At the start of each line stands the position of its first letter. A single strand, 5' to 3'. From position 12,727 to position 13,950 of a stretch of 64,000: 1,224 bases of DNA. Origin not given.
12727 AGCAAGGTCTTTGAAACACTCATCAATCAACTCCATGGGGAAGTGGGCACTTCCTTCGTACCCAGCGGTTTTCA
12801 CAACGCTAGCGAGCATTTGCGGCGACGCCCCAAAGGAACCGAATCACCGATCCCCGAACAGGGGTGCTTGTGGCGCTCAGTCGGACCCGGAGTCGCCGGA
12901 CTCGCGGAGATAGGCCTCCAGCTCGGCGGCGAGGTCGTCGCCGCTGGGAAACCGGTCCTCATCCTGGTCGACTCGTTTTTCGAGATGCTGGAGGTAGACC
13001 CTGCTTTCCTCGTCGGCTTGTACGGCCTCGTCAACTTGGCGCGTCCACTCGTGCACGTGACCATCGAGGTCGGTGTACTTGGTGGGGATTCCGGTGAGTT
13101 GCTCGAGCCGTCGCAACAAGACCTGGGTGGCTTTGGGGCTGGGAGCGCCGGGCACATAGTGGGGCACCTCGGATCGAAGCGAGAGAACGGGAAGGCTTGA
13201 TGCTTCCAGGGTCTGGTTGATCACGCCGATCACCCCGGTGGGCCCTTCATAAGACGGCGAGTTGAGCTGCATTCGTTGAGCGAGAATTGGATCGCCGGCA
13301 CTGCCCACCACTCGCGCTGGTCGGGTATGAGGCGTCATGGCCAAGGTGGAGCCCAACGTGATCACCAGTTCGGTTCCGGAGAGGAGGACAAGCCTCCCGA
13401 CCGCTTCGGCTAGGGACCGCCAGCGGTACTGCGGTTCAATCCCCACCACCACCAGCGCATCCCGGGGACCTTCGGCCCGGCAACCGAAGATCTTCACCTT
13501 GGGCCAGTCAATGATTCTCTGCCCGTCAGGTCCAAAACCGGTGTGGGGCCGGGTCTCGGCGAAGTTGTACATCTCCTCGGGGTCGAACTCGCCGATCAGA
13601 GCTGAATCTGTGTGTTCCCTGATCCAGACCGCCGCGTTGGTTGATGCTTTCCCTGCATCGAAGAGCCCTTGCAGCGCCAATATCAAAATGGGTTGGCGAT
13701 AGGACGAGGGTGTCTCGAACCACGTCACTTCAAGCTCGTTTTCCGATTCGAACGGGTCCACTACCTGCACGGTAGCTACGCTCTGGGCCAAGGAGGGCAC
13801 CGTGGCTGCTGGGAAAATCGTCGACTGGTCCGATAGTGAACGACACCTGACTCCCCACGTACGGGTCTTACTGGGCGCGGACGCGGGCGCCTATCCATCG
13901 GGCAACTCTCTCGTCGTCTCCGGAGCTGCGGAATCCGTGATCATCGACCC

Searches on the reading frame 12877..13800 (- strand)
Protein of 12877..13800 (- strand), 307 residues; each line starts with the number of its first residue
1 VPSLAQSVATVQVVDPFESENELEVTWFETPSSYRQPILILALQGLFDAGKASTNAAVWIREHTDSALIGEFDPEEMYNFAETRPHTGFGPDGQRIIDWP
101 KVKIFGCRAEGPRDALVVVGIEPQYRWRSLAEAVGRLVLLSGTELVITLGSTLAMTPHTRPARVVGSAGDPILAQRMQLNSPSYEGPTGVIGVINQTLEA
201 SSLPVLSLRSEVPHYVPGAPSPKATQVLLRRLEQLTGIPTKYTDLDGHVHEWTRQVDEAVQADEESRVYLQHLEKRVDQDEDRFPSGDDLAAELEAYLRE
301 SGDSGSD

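Call 54: find_related_loci(query=A6, collection=metagenome_contigs, flank=10000)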
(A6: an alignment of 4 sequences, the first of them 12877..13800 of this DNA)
Query A6 (307 aa) in metagenome_contigs; peptide patterns used: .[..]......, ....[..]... (x = any residue, [..] = any of these).
421 stretches matched a pattern; 4 encode a relative of the query (tblastn E <= 1e-3); 4 distinct loci.
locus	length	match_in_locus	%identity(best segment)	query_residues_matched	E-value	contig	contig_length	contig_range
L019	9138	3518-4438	94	1-307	0e+0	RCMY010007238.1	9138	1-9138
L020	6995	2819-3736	94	2-307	0e+0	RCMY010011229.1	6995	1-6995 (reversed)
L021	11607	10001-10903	70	3-303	1e-137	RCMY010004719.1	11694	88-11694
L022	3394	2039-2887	64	25-307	2e-135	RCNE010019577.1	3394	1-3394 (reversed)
